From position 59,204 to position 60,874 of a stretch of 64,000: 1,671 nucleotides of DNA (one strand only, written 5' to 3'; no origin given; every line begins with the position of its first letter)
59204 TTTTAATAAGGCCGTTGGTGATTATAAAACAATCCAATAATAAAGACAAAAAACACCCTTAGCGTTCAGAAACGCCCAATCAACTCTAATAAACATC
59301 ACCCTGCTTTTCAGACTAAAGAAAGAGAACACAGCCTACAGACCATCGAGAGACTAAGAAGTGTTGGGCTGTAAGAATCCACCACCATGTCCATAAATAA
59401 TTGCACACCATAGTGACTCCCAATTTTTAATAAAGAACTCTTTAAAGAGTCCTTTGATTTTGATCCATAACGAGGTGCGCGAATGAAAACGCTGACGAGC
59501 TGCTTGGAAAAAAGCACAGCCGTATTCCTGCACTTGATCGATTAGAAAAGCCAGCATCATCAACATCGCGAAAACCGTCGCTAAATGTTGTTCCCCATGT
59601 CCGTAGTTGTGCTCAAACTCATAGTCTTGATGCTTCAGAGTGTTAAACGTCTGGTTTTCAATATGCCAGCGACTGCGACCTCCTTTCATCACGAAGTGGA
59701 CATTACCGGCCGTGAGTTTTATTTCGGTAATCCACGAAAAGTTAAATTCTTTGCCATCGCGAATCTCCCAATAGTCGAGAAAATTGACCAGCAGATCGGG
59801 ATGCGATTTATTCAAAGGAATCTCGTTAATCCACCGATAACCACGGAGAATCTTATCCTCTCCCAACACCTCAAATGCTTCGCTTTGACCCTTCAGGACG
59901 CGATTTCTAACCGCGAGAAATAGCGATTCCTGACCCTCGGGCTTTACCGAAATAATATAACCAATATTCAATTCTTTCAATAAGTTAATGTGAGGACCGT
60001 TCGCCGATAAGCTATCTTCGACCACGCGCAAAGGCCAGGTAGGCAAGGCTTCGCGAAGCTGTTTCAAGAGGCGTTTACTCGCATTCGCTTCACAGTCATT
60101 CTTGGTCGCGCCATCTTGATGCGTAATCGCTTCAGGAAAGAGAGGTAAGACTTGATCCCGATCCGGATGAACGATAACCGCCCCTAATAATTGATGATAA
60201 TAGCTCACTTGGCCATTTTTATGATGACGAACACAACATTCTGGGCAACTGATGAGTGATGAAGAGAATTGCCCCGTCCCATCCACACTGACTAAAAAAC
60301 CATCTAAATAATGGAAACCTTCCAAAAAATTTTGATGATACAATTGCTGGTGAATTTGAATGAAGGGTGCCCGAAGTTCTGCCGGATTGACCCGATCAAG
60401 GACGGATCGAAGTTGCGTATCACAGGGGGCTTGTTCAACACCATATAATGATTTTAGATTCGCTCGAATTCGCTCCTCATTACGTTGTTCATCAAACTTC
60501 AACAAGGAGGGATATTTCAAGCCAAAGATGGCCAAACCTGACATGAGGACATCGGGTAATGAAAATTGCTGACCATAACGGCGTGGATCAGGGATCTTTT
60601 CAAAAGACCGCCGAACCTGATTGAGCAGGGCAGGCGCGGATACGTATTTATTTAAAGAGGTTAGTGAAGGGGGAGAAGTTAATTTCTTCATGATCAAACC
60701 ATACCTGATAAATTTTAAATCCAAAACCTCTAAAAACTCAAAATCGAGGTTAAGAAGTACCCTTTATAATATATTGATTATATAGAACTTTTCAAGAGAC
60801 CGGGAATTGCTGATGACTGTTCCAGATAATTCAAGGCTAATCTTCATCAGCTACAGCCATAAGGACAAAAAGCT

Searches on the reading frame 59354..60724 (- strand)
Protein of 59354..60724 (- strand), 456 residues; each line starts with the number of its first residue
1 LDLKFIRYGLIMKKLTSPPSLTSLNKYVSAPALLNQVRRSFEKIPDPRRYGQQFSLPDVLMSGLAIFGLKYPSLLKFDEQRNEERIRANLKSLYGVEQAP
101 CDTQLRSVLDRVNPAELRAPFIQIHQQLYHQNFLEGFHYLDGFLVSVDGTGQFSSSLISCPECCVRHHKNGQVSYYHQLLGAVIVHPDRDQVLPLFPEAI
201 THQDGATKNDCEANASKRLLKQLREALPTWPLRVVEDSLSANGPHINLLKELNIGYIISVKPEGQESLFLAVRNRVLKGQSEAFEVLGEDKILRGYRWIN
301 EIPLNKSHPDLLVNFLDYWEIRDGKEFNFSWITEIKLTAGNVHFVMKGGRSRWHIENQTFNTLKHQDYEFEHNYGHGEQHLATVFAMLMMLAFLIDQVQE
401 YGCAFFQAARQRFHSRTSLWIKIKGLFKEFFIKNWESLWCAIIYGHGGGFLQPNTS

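Call 7: search_protein_families(library=pfam, proteins=[window:59354-60724:-], max_evalue=0.01)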
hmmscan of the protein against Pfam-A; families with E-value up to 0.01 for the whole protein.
window:59354-60724:- (456 aa): 2 families
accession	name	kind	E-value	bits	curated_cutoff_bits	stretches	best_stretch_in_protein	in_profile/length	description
PF13808.11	DDE_Tnp_1_assoc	-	3.7e-05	24.1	32.3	1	40-123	3-86/88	DDE_Tnp_1-associated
PF01609.27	DDE_Tnp_1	-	0.00028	21.2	23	1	141-392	10-198/200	Transposase DDE domain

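Call 52: search_protein_families(library=ncbifam, proteins=[window:59354-60724:-], max_evalue=0.01)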
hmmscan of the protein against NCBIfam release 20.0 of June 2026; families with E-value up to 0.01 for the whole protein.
window:59354-60724:- (456 aa): 0 families

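Call 97: search_dna_similar(query=window:59354-60724:-, collection=plasmids, mode=protein, max_rows=8, max_evalue=0.00001)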
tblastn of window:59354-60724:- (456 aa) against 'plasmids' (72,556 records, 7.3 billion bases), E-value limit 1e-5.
Records with a match: 17; places in all: 24; records where one place covers at least 80% of the query: 11.
Best place of each record, by identity: <60% 17.
By first word of the organism name: Nostoc 6; Calothrix 2; Legionella 1; Aureispira 1; Saccharobesus 1; Gloeothece 1; Acaryochloris 1; Anabaena 1; Methylomagnum 1; Clostridium 1; and 1 more.
By predicted mobility (MOB-suite, as given by PLSDB): non-mobilizable 11; conjugative 3; mobilizable 3.
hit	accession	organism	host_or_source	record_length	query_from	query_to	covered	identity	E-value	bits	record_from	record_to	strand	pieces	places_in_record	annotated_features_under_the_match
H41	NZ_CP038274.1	Legionella israelensis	cell culture,water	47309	28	456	94%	43.9%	2e-113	374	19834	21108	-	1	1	hypothetical protein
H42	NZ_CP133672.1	Aureispira sp. CCB-E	Monoculture,Seagrass (Zostera sp.) ...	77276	33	427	87%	39.9%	1e-84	291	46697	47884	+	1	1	hypothetical protein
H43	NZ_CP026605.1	Saccharobesus litoralis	algae mud,microbial mat/biofilm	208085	20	446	94%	32.9%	7e-74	259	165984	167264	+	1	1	hypothetical protein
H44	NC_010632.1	Nostoc punctiforme PCC 73102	-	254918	7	456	99%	30.4%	3e-62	226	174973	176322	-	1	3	ISNCY family transposase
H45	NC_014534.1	Gloeothece verrucosa PCC 7822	fresh water in rice field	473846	28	443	91%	32.7%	1e-63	229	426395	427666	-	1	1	ISNCY family transposase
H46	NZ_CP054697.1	Nostoc edaphicum CCNP1411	-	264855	28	443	91%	31.1%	4e-59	216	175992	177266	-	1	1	none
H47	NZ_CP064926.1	Acaryochloris marina S15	cell culture,surface of Pikea pinnata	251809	31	438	89%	31.4%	1e-49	189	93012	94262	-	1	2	ISNCY family transposase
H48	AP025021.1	Calothrix sp. PCC 7716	-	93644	31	446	91%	30.2%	7e-54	201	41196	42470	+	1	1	transposase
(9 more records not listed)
